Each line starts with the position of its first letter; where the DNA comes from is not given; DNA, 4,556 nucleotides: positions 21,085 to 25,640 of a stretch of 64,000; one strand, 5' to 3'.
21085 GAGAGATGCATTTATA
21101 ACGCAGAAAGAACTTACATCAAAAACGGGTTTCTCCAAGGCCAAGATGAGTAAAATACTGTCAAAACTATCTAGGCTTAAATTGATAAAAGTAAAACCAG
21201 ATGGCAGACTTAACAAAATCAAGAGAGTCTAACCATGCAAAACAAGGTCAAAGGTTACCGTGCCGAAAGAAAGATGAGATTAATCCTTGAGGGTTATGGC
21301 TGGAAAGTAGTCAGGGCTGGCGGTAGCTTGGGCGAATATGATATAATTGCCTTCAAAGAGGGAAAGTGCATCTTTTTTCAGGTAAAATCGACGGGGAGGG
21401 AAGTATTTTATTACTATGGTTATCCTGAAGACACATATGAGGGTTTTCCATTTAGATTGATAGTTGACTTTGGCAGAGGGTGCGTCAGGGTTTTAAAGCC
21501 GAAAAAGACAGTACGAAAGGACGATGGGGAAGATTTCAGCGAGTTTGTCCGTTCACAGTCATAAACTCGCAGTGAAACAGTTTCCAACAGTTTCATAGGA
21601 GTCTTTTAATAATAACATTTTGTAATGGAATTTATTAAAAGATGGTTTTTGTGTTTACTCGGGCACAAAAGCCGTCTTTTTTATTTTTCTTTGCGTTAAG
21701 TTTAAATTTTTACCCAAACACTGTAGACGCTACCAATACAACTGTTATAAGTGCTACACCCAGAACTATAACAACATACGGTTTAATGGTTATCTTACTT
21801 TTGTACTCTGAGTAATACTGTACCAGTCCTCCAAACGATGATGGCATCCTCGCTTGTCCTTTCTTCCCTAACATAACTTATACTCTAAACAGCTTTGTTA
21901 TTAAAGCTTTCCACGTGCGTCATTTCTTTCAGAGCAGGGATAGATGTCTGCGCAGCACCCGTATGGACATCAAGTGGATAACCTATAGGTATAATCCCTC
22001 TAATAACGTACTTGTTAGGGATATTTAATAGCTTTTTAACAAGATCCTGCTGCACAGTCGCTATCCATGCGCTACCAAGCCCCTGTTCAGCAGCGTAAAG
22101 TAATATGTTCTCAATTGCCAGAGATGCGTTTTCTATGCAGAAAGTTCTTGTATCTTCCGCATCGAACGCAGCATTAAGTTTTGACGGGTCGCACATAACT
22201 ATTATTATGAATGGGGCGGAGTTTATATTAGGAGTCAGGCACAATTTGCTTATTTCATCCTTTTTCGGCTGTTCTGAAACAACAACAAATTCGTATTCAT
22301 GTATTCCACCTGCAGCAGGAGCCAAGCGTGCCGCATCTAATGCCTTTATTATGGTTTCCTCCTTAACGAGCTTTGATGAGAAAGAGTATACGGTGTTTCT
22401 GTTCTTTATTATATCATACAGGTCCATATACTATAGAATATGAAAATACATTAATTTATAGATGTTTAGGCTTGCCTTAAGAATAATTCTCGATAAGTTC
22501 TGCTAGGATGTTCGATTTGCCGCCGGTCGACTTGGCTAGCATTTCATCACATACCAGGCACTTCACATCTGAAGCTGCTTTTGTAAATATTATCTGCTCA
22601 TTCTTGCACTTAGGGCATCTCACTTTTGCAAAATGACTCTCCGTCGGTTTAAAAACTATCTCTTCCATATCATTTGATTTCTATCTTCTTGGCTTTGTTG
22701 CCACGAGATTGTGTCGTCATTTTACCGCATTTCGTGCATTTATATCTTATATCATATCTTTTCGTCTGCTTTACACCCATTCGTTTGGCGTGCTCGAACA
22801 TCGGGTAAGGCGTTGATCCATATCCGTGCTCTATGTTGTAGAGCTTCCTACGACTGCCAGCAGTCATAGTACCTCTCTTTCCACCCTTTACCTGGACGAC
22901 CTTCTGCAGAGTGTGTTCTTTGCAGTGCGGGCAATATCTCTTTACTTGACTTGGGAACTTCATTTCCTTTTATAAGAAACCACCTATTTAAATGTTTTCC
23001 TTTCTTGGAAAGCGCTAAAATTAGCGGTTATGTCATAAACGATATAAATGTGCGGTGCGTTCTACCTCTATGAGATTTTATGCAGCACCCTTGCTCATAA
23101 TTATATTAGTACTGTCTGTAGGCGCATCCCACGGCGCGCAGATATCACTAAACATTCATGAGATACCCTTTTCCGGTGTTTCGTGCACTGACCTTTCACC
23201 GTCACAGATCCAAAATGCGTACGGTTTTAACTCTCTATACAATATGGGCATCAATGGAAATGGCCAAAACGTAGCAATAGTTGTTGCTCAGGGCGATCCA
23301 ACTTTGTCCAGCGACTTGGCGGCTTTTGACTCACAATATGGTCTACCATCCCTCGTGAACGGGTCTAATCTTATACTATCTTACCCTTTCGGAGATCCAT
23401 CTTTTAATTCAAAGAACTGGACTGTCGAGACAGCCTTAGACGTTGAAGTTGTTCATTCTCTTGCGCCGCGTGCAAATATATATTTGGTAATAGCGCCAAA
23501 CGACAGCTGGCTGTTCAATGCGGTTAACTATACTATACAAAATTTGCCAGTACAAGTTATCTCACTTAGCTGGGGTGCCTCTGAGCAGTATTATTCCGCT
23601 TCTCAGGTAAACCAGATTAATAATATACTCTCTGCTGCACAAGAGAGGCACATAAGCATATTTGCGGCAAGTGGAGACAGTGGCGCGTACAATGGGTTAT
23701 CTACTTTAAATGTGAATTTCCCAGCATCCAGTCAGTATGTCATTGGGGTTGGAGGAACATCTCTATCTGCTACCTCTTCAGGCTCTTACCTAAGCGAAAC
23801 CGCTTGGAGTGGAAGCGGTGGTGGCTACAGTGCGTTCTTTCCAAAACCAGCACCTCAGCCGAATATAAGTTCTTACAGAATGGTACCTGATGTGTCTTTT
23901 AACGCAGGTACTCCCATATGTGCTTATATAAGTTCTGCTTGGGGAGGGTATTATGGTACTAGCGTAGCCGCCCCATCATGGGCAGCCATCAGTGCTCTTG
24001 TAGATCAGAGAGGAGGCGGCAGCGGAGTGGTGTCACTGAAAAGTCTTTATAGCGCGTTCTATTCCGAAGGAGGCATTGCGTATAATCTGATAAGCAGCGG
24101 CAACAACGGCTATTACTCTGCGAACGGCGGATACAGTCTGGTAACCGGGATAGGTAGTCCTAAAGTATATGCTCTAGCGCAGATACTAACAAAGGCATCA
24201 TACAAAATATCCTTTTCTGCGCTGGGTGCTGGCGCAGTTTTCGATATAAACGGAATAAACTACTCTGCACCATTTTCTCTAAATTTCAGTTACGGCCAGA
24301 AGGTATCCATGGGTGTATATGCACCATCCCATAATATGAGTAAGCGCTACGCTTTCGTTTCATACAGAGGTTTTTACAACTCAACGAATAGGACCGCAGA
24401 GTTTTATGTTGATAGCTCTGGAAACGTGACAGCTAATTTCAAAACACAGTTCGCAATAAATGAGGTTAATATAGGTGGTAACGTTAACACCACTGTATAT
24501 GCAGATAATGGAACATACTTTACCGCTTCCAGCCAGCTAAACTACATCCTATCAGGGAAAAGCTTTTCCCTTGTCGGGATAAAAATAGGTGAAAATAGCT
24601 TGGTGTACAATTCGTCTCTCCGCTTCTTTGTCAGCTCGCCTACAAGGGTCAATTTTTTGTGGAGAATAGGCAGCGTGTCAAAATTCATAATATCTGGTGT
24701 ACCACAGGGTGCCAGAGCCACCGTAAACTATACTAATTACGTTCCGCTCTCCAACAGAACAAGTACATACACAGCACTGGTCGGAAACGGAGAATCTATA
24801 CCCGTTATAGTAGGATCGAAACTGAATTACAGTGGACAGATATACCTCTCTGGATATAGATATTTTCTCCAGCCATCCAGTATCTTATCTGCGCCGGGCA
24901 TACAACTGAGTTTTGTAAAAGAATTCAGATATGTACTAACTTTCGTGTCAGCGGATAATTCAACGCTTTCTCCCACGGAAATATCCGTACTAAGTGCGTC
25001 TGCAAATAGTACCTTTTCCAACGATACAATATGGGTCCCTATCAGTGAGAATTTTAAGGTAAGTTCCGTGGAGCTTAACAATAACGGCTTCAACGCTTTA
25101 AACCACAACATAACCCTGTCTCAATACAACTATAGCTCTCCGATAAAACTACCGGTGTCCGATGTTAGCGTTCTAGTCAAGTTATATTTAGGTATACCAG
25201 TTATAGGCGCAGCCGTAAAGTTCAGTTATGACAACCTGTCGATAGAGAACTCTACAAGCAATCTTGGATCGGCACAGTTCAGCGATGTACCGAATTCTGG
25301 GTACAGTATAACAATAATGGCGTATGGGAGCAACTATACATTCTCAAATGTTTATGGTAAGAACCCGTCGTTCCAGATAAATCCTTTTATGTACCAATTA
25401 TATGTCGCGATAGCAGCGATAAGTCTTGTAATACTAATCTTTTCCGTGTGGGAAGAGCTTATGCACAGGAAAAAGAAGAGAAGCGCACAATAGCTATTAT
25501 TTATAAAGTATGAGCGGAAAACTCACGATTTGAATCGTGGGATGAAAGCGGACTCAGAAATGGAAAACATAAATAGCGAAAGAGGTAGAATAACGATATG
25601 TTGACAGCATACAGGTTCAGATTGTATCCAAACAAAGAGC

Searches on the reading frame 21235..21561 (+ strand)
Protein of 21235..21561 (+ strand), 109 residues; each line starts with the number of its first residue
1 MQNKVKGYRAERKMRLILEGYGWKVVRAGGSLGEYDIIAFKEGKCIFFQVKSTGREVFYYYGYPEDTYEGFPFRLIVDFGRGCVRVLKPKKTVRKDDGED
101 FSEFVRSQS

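Call 3: search_protein_families(library=pfam, proteins=[window:21235-21561:+], max_evalue=1)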
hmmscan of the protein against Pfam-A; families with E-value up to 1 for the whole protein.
window:21235-21561:+ (109 aa): 2 families
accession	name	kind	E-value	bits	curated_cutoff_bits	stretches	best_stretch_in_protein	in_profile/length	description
PF01870.24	Hjc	-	4.3e-08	33.4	21.1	1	10-59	2-55/93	Archaeal holliday junction resolvase (hjc)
PF11645.14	PDDEXK_5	-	0.027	15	26.1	1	1-53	1-53/138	PD-(D/E)XK endonuclease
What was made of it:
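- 21235..21564 (+): Co-transcribed 109-aa Hjc-like PD-(D/E)XK protein, starting 2 nt after the stop codon. The catalytic E-D-E-K signature reads E-D-Q-K. Pfam Hjc 33.4 bits (call 3).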

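Call 4: search_protein_families(library=ncbifam, proteins=[window:21235-21561:+], max_evalue=1)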
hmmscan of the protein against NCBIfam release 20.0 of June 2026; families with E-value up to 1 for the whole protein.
window:21235-21561:+ (109 aa): 6 families
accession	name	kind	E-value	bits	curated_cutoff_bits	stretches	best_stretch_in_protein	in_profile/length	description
NF009152.0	PRK12497.2-4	equivalog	0.0027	17.8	111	1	2-56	6-62/114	YraN family protein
NF040854.1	Hol_resolv_Hjc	equivalog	0.0038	17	70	1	5-59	3-61/134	Holliday junction resolvase Hjc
NF009151.0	PRK12497.1-5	equivalog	0.01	16.2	124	1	4-52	14-64/126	YraN family protein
NF011274.0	PRK14681.1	equivalog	0.022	14.6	207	1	7-67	46-106/158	hypothetical protein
NF011276.0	PRK14683.1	equivalog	0.04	14.4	150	1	7-52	16-63/122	hypothetical protein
NF011281.0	PRK14689.1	equivalog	0.049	13.6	122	1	1-55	5-61/128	hypothetical protein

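Call 105: search_solved_structures(query=window:21235-21561:+, max_evalue=1, show_alignments=2)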
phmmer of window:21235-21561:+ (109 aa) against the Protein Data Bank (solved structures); distinct sequences matched with E-value up to 1: 10.
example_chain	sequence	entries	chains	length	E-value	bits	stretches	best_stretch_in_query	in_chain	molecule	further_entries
1gef_A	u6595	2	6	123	0.0027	21.1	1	6-59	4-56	HOLLIDAY JUNCTION RESOLVASE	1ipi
9eb1_A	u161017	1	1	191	0.38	14.1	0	48-85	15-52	NADPH--cytochrome P450 reductase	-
9eay_A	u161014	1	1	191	0.38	14.1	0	48-85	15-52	NADPH--cytochrome P450 reductase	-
9eb0_A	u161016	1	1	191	0.39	14.1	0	48-85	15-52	NADPH--cytochrome P450 reductase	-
9eax_A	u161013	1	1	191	0.39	14.1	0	48-85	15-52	NADPH--cytochrome P450 reductase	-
9eaz_A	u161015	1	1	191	0.48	13.8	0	48-85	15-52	NADPH--cytochrome P450 reductase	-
1lpj_A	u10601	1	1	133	0.61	13.5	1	65-103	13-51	Retinol-binding protein IV, cellular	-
2eo0_A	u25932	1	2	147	0.64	13.4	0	2-57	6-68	Hypothetical protein ST1444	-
6at8_A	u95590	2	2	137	0.65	13.4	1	65-103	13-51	Retinoid-binding protein 7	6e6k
1b1c_A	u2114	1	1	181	0.96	12.8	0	48-85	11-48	PROTEIN (NADPH-CYTOCHROME P450 REDUCTASE)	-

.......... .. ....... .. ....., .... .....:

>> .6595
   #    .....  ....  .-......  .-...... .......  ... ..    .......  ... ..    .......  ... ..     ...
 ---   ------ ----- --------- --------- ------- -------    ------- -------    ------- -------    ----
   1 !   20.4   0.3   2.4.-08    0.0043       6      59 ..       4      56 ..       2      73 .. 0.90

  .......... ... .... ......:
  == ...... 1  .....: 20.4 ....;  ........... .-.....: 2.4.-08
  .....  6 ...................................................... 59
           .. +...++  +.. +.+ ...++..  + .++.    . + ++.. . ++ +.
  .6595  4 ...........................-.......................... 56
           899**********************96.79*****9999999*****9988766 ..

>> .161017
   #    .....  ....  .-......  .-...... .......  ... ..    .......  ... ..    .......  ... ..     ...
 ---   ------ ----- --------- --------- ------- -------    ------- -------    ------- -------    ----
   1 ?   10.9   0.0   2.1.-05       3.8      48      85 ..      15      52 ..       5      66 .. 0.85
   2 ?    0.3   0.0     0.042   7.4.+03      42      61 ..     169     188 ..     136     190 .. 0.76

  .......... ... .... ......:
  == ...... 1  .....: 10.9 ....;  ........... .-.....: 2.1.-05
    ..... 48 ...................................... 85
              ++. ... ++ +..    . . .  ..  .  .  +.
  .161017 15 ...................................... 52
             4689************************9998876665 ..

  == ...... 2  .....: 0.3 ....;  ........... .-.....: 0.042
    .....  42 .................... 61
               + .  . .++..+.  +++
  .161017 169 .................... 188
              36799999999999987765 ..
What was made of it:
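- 21235..21564 (+): Alignment to P. furiosus Hjc 1GEF (call 105).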

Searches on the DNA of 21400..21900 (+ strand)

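Call 82: search_rna_families(source=window, start=21400, end=21900, threshold=evalue, max_evalue=1)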
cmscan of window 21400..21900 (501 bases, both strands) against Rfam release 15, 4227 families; matches with E-value up to 1: 2.
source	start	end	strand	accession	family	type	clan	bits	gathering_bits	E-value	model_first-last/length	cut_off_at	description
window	21615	21694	+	RF04148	MIR844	Gene; miRNA;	-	20.7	70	0.099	1-114/114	no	MIR844 microRNA precursor family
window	21687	21759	-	RF03149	RAGATH-12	Gene; sRNA;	-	17.3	75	0.58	1-78/78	no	RAGATH-12 RNA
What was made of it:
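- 21637..21690 (+): Conserved hairpin with a 17-20 bp stem, apical loop CUCGG(A/G)C and a U-run. It is either a small RNA driven by the module above or a conserved 3' element or terminator of the operon. No Rfam match (call 82).
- Tried and rejected: Nothing near threshold (call 82).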

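Call 102: build_rna_model(alignment_id=A7, structure=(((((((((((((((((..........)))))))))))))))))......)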
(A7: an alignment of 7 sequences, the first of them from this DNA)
Model R1 built from alignment A7 (7 sequences, 50 columns); structure: as given.
model positions 49; base pairs 17; branch points 0; effective number of sequences 4.09; information 1.128 bits per position. Calibrated on 0.2 Mb of random sequence (short: E-values are rough).
structure used (alignment columns):
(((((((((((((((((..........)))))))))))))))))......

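Call 103: search_with_rna_model(model_id=R1, sources=[window, L005, L006, L008, L009, L010, L011, L013, L014, L015, L016, L017, L018, L019, L020, L021, L022, L025, L035, L039, L047, L049, L053, L056, L060, L066, L071, L023, L027, L044], max_evalue=1, make_alignment=true)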
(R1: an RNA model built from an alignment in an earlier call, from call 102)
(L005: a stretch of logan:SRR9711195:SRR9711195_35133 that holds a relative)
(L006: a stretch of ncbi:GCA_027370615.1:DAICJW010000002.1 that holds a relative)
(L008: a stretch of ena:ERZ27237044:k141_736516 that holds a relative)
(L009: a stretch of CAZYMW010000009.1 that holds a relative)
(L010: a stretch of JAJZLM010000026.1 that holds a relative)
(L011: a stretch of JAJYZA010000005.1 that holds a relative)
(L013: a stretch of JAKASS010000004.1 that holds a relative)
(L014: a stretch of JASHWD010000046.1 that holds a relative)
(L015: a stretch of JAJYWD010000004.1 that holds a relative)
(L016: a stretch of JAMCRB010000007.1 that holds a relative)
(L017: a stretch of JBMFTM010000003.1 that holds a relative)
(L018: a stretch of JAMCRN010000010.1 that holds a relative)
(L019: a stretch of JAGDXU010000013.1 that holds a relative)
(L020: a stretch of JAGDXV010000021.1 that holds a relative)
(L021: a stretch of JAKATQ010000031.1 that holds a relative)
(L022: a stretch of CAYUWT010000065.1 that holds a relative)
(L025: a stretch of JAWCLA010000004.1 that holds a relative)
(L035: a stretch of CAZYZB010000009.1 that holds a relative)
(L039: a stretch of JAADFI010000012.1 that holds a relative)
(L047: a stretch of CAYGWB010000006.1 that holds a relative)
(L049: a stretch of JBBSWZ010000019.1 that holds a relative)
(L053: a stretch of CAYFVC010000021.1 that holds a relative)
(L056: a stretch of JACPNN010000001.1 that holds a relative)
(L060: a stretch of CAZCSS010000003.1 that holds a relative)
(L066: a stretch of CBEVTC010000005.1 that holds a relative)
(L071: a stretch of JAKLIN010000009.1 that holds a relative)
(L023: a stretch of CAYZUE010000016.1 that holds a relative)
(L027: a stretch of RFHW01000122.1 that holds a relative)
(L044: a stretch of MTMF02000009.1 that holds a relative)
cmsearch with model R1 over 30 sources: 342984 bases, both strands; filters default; matches with E-value up to 1: 24.
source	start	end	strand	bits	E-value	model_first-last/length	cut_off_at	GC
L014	6288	6337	+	76.7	1.4e-16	1-49/49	no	0.32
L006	7376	7424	+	73.7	8.4e-16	1-49/49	no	0.33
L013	6355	6404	+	73.4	1e-15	1-49/49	no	0.3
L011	3618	3666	+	72.2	2.2e-15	1-49/49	no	0.37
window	21637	21686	+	70.8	5.2e-15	1-49/49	no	0.34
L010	6349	6398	+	70.7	5.5e-15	1-49/49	no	0.36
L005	7372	7420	+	70.2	7.4e-15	1-49/49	no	0.37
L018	6351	6398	+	66.2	8.2e-14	1-49/49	no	0.33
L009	4624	4672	+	53.1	2.5e-10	1-49/49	no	0.39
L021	684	732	+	44.9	3.6e-08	1-49/49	no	0.47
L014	6282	6331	-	44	6.1e-08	1-49/49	no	0.32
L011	3612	3660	-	42.8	1.3e-07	1-49/49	no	0.35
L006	7370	7418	-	42.8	1.3e-07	1-49/49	no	0.33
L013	6349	6398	-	41.5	2.8e-07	1-49/49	no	0.3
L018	6345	6392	-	39.3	1.1e-06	1-49/49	no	0.33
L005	7366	7414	-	37.8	2.7e-06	1-49/49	no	0.35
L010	6343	6392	-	34.8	1.7e-05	1-49/49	no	0.36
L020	5978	6028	+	29.9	0.00033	1-49/49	no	0.35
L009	4618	4666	-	29.8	0.00036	1-49/49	no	0.37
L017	6265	6308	+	27.5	0.0015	1-49/49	no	0.36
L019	6265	6304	+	27.3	0.0016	1-49/49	no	0.4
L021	678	726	-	19.5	0.19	1-49/49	no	0.47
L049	2894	2923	+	16.9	0.94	1-49/49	no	0.27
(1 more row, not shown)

Alignment A8: 24 matches aligned to the model, 67 columns, each read 5' to 3' on its own strand. Consensus structure (alignment columns), stored with it:
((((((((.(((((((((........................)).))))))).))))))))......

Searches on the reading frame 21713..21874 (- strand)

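Call 3: search_protein_families(library=pfam, proteins=[window:21713-21874:-], max_evalue=1)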
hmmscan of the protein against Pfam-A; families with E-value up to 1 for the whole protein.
window:21713-21874:- (54 aa): 1 family
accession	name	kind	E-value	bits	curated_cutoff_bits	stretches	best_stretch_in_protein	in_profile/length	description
PF03911.21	Sec61_beta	-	2e-10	40.9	27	1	15-51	3-39/41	Sec61beta family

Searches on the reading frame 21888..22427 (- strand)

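Call 3: search_protein_families(library=pfam, proteins=[window:21888-22427:-], max_evalue=1)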
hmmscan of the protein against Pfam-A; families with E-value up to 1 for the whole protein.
window:21888-22427:- (180 aa): 3 families
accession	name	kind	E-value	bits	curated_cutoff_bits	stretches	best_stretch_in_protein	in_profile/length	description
PF00881.29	Nitroreductase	-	4e-24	86.1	23.5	2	58-150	77-167/167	Nitroreductase family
PF14512.11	TM1586_NiRdase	-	2.6e-09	37.5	27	1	2-170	1-152/215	Putative TM nitroreductase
PF21360.3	PylC-like_N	-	0.0017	18.9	27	1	10-69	9-68/96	PylC-like, N-terminal domain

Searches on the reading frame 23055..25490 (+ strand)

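Call 3: search_protein_families(library=pfam, proteins=[window:23055-25490:+], max_evalue=1)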
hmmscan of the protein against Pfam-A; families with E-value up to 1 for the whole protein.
window:23055-25490:+ (812 aa): 1 family
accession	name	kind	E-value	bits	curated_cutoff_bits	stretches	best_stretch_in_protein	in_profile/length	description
PF00082.27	Peptidase_S8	-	9.6e-10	38.7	21.8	1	136-319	77-256/288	Subtilase family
